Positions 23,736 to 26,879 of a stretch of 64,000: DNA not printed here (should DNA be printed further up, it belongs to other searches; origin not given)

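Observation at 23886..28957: Non-canonical Hsp70 operon: beta-CASP MBL nuclease, GrpE-like protein, and Hsp70-like ATPase with a 300-aa helical tail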

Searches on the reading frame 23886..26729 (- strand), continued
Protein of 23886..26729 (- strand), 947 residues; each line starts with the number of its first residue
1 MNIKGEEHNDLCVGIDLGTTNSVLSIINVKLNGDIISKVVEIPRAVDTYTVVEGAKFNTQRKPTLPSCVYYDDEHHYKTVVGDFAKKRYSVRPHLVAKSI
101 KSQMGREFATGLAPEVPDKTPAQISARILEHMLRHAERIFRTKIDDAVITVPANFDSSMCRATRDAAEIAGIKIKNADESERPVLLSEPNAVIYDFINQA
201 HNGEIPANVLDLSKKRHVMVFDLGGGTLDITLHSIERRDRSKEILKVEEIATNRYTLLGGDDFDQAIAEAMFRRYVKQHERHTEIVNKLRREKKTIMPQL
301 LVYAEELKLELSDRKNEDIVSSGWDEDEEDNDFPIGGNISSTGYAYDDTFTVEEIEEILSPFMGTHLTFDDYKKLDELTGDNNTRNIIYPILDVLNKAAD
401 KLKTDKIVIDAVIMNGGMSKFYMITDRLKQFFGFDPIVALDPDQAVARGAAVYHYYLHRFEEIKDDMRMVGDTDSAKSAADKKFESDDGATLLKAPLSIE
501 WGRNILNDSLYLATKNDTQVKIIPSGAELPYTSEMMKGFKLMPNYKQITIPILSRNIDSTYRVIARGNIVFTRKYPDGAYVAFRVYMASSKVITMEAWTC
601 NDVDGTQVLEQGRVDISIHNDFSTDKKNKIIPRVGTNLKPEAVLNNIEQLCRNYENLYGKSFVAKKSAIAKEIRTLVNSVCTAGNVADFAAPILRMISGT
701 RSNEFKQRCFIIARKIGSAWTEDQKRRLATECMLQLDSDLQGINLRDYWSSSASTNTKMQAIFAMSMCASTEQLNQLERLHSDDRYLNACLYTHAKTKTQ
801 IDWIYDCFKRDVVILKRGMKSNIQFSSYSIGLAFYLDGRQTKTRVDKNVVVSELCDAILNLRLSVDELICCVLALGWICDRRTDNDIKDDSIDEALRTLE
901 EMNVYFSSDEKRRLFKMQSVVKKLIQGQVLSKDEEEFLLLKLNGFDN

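Call 13: find_encoding_contigs(protein=P0070, flank=10000, max_places=2)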
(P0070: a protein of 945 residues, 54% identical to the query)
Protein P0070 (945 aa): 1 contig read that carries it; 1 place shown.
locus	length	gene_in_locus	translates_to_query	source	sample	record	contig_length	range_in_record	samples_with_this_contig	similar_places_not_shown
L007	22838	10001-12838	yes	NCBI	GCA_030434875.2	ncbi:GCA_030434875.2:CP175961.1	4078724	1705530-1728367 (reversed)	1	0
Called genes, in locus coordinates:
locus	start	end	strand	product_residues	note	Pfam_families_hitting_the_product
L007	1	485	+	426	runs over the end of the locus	PF01420:Methylase_S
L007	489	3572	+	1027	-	PF04313:HSDR_N, PF00270:DEAD, PF04851:ResIII, PF18766:SWI2_SNF2, PF22679:T1R_D3-like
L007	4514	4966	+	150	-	-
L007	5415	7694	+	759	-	PF00012:HSP70 (weak), PF13638:PIN_4, PF00012:HSP70, PF06723:MreB_Mbl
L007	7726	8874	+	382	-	PF23023:Anti-Pycsar_Apyc1, PF00753:Lactamase_B, PF16661:Lactamase_B_6, PF12706:Lactamase_B_2 (weak)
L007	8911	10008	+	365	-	-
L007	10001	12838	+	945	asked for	PF06723:MreB_Mbl (faint), PF00012:HSP70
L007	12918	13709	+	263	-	-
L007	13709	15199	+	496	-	PF00012:HSP70, PF06723:MreB_Mbl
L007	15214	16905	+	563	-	-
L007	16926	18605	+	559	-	PF00012:HSP70, PF06723:MreB_Mbl (faint)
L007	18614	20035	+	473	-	-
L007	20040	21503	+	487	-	PF00012:HSP70, PF06723:MreB_Mbl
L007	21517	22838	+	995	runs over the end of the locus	PF00176:SNF2-rel_dom, PF00271:Helicase_C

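Call 37: find_encoding_contigs(protein=P0067, flank=10000, max_places=2)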
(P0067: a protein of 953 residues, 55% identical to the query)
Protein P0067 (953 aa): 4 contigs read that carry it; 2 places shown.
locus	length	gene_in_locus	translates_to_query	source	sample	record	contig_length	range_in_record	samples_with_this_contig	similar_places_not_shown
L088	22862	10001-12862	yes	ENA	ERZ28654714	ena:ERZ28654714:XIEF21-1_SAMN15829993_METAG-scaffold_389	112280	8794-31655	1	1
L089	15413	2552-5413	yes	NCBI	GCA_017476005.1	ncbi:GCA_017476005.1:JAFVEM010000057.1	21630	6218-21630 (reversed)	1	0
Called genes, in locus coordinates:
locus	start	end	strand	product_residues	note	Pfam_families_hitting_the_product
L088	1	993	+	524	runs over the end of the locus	PF09820:AAA-ATPase_like, PF08011:PDDEXK_9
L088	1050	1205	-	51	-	-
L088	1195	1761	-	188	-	-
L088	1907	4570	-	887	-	PF09586:YfhO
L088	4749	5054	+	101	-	PF14076:DUF4258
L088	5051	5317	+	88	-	-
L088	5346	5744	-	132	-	PF02681:DUF212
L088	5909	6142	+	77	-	-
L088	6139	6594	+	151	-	-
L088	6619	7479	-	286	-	PF01040:UbiA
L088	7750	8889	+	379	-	PF23023:Anti-Pycsar_Apyc1, PF00753:Lactamase_B, PF12706:Lactamase_B_2 (weak)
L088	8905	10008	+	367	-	-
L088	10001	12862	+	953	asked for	PF06723:MreB_Mbl (faint), PF00012:HSP70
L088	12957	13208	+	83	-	-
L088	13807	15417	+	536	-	PF05496:RuvB_N (faint), PF06068:TIP49 (faint), PF13177:DNA_pol3_delta2, PF00004:AAA, PF13401:AAA_22 (weak), PF22608:DNAX_ATPase_lid, PF12169:DNA_pol3_gamma3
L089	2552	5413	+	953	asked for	PF06723:MreB_Mbl (faint), PF00012:HSP70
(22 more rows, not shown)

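Call 38: find_encoding_contigs(protein=P0057, flank=10000, max_places=3)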
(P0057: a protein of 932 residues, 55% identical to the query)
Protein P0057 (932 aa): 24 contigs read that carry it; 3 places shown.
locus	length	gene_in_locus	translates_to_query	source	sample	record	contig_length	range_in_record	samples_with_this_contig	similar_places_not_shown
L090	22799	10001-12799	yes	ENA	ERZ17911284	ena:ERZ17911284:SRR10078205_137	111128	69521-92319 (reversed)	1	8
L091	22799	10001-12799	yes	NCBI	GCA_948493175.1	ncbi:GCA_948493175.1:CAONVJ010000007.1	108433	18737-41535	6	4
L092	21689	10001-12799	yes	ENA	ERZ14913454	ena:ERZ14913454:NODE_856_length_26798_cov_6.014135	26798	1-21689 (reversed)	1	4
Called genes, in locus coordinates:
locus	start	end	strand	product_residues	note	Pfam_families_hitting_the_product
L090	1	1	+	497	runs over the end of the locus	PF00884:Sulfatase, PF16347:SGSH_C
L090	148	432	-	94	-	-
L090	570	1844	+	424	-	PF06245:DUF1015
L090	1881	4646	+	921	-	PF22019:GlgB_N, PF02922:CBM_48, PF00128:Alpha-amylase, PF02806:Alpha-amylase_C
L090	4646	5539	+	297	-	PF00924:MS_channel_2nd, PF21082:MS_channel_3rd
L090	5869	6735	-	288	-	PF00528:BPD_transp_1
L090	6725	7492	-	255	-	PF00005:ABC_tran, PF02463:SMC_N (faint), PF13555:AAA_29 (faint), PF13401:AAA_22 (faint), PF13304:AAA_21 (faint)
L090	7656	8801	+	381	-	PF00753:Lactamase_B, PF23023:Anti-Pycsar_Apyc1, PF12706:Lactamase_B_2 (weak)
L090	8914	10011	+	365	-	-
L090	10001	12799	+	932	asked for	PF00012:HSP70, PF06723:MreB_Mbl (faint), PF00012:HSP70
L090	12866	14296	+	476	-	PF00206:Lyase_1, PF14698:ASL_C2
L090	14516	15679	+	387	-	PF01118:Semialdhyde_dh, PF02774:Semialdhyde_dhC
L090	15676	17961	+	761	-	PF01751:Toprim, PF01131:Topoisom_bac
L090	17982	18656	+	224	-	PF25084:LbH_EIF2B (weak), PF25087:GMPPB_C, PF00132:Hexapep (weak)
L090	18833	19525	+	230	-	-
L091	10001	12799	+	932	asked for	PF00012:HSP70, PF06723:MreB_Mbl (faint), PF00012:HSP70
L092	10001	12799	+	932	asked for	PF00012:HSP70, PF06723:MreB_Mbl (faint), PF00012:HSP70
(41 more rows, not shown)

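Call 39: find_encoding_contigs(protein=P0047, flank=10000, max_places=2)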
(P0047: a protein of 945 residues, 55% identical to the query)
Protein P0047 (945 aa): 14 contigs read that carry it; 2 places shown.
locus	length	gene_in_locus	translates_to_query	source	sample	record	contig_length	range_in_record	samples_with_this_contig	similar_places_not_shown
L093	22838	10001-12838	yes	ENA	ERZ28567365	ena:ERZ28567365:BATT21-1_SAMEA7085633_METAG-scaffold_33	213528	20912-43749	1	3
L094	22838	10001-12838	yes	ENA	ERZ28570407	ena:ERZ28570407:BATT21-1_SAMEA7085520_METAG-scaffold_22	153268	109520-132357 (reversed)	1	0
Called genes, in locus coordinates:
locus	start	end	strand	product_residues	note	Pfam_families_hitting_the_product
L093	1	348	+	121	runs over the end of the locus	-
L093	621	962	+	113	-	PF00581:Rhodanese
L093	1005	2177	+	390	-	PF22020:RlmL_1st, PF02926:THUMP, PF01170:UPF0020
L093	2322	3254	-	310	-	PF00561:Abhydrolase_1, PF12146:Hydrolase_4, PF12697:Abhydrolase_6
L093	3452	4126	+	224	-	PF00156:Pribosyltran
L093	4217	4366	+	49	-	-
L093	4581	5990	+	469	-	PF04616:Glyco_hydro_43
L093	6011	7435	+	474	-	PF00150:Cellulase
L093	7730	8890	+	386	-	PF00753:Lactamase_B, PF23023:Anti-Pycsar_Apyc1, PF12706:Lactamase_B_2 (weak), PF16661:Lactamase_B_6 (weak), PF07521:RMMBL (faint)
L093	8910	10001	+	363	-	-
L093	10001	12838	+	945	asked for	PF06723:MreB_Mbl (faint), PF00012:HSP70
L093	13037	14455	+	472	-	PF00860:Xan_ur_permease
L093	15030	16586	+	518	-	PF08245:Mur_ligase_M, PF02875:Mur_ligase_C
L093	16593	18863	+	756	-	PF17764:PriA_3primeBD, PF00270:DEAD, PF04851:ResIII, PF18319:Zn_ribbon_PriA, PF00271:Helicase_C, PF18074:PriA_C (weak)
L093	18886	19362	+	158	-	PF01327:Pep_deformylase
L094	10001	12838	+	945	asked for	PF06723:MreB_Mbl (faint), PF00012:HSP70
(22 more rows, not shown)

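Call 41: predict_structure(alignment_id=A2)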
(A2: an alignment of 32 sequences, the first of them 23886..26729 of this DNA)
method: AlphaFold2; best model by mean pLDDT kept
length: 947 residues; sequences in the alignment: 32
mean_pLDDT: 75.6   pTM: 0.48
mean pLDDT of the five models: 75.6, 73.5, 73.0, 68.5, 66.6
residues with pLDDT >= 90: 116; 70-90: 593; 50-70: 143; < 50: 95
segments of 3 or more residues with pLDDT < 50: 1-7, 49-55, 86-90, 257-259, 317-329, 465-504, 619-627, 746-751, 944-947
pLDDT, mean of each block of 10 residues (from residue 1): 49 81 78 68 64 54 81 82 57 76 74 85 89 83 83 64 83 79 77 83 68 84 67 81 74 60 81 85 82 79 77 57 40 71 72 85 86 81 76 88 87 77 85 80 79 79 47 31 31 27 53 67 71 81 73 67 72 78 78 79 80 65 41 74 84 77 73 82 86 89 89 87 92 88 54 76 91 90 88 90 94 86 90 81 86 91 85 90 83 91 76 81 88 75 44
secondary structure, 60 per line:
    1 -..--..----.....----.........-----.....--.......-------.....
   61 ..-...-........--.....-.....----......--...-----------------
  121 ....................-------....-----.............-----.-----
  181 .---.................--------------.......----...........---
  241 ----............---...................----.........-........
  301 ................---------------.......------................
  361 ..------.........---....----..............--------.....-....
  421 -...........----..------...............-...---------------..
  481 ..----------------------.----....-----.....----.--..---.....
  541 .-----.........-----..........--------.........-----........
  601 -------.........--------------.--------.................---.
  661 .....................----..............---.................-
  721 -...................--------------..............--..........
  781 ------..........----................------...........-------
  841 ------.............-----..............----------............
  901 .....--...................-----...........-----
elements in order (helices of 4 or more, strands of 3 or more residues): E12-16 E21-29 E35-39 E42-48 E56-62 E64-66 E68-72 E78-82 H84-88 E96-98 H121-140 E148-151 H157-169 E185-187 H188-201 E216-222 E227-237 E245-256 H260-278 H283-291 H293-316 E332-338 E345-351 H352-362 H369-377 H381-384 H389-402 E411-415 H417-420 H422-432 H445-459 H479-482 E510-513 E519-523 E536-541 E547-555 E561-570 E579-587 E593-600 E608-616 H640-656 H660-681 H686-699 H703-719 H722-740 H755-768 H771-780 H787-796 H801-816 H823-833 H847-859 H865-878 H889-905 H908-926 H932-942

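Call 45: fold_search(model_id=the predicted structure, library=pdb)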
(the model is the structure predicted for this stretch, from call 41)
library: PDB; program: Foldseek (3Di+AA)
matches with E <= 10: 1190; with E <= 0.001: 265
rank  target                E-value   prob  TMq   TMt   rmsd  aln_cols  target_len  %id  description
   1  9a5j_A                5.8e-26  1.00  0.30  0.45  26.4       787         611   19  Integrative model of DNAK-GUDB by crosslinking MS and deep learning (released 2024-09-18)
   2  7kru_B                1.7e-25  1.00  0.32  0.52  27.5       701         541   20  Stimulating state of a truncated Hsp70 DnaK fused with a substrate peptide (released 2021-09-15)
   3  7kzi_A                1.9e-25  1.00  0.31  0.47  28.0       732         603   19  Intermediate state (QQQ) of near full-length DnaK alternatively fused with a substrate peptide (released 2021-05-12)
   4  7kru_A                2.0e-25  1.00  0.31  0.52  26.0       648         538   20  Stimulating state of a truncated Hsp70 DnaK fused with a substrate peptide (released 2021-09-15)
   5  5obu                  2.6e-25  1.00  0.33  0.57  12.9       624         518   22  Mycoplasma genitalium DnaK deletion mutant lacking SBDalpha in complex with AMPPNP. (released 2018-05-09)
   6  2v7y                  4.0e-25  1.00  0.31  0.55  22.2       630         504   21  Crystal structure of the molecular chaperone DnaK from Geobacillus kaustophilus HTA426 in post-ATP hydrolysis state (released 2008-04-08)
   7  7ko2_B                4.6e-25  1.00  0.31  0.46  28.9       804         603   18  Restraining state of near full-length Hsp70 DnaK (released 2021-09-15)
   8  5nro_A                8.0e-25  1.00  0.32  0.48  29.1       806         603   18  Structure of full-length DnaK with bound J-domain (released 2018-01-17)
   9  7krv_B                8.4e-25  1.00  0.32  0.53  27.4       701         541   20  Stimulating state of disulfide-bridged Hsp70 DnaK (released 2021-09-15)
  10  7krv_A                1.4e-24  1.00  0.32  0.53  25.8       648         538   21  Stimulating state of disulfide-bridged Hsp70 DnaK (released 2021-09-15)
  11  7kzu                  1.4e-24  1.00  0.31  0.53  25.4       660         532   20  Quasi-intermediate state (Q) of a truncated Hsp70 DnaK fused with a substrate peptide (released 2021-05-12)
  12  4b9q_A                1.5e-24  1.00  0.31  0.46  29.0       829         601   17  Open conformation of ATP-bound Hsp70 homolog DnaK (released 2012-11-14)
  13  5obv                  1.7e-24  1.00  0.34  0.57  13.0       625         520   22  Mycoplasma genitalium DnaK deletion mutant lacking SBDalpha in complex with ADP and Pi. (released 2018-05-09)
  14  7krt_A                1.9e-24  1.00  0.32  0.48  28.5       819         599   18  Restraining state of a truncated Hsp70 DnaK (released 2021-09-15)
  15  9a2i_MODEL_1_A        2.0e-24  1.00  0.32  0.46  29.7       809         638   19  Model of E. coli DnaK by in-cell photo-crosslinking MS and deep learning (released 2023-02-24)
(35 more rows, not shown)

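Call 53: search_protein_families(library=pfam, proteins=[L007:12918-13709:+, L007:15214-16905:+, L007:18614-20035:+, L007:4514-4966:+, L007:5394-7694:+, L007:13691-15199:+], max_evalue=0.01)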
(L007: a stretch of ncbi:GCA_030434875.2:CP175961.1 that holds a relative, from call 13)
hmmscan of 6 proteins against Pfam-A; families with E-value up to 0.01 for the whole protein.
L007:12918-13709:+ (263 aa): 0 families

L007:15214-16905:+ (563 aa): 2 families
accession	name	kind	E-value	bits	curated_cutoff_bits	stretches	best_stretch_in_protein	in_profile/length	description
PF05531.17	NPV_P10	-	0.0007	20.5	29.8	0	312-352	8-52/75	Nucleopolyhedrovirus P10 protein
PF04136.21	COG3_N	-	0.0054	17.1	27.9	1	283-356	15-87/147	Conserved oligomeric Golgi complex subunit 3, N-terminal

L007:18614-20035:+ (473 aa): 0 families

L007:4514-4966:+ (150 aa): 0 families

L007:5394-7694:+ (766 aa): 4 families
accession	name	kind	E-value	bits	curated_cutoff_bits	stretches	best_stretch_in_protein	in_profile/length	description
PF00012.26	HSP70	-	9.2e-78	262.4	20.6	2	339-734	99-474/599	Hsp70 protein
PF06723.19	MreB_Mbl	-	6.2e-21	75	27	1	351-625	71-321/327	MreB/Mbl protein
PF13638.12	PIN_4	-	7.6e-16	59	21.9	1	203-329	1-130/132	PIN domain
PF01850.27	PIN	-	0.0002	22.4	23.6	1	203-318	1-117/120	PIN domain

L007:13691-15199:+ (502 aa): 2 families
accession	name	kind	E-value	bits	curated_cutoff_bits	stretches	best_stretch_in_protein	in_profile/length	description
PF00012.26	HSP70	-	8.9e-51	173.3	20.6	1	11-467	2-458/599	Hsp70 protein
PF06723.19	MreB_Mbl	-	5.3e-14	52.2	27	1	106-360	71-297/327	MreB/Mbl protein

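Call 54: search_protein_families(library=padloc, proteins=[L007:5394-7694:+, L007:12918-13709:+, L007:13691-15199:+, L007:15214-16905:+, L007:16926-18605:+, L007:18614-20035:+, L007:20040-21503:+, L007:4514-4966:+], max_evalue=0.01)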
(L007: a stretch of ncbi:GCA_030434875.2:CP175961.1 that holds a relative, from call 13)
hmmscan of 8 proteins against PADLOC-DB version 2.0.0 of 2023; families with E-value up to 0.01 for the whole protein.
L007:5394-7694:+ (766 aa): 0 families

L007:12918-13709:+ (263 aa): 0 families

L007:13691-15199:+ (502 aa): 1 family
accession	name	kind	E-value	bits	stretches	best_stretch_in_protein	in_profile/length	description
PDLC04731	PDC-M61B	-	6e-12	43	1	152-355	318-511/588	-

L007:15214-16905:+ (563 aa): 0 families

L007:16926-18605:+ (559 aa): 2 families
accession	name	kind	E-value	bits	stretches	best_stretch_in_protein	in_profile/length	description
PDLC04731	PDC-M61B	-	2e-05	21.5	1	197-263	343-406/588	-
PDLC02436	pAgo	-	0.0049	13.7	0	108-170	245-311/460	-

L007:18614-20035:+ (473 aa): 0 families

L007:20040-21503:+ (487 aa): 1 family
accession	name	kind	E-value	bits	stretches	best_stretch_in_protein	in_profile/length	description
PDLC04731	PDC-M61B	-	0.0015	15.3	1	142-335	327-514/588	-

L007:4514-4966:+ (150 aa): 0 families
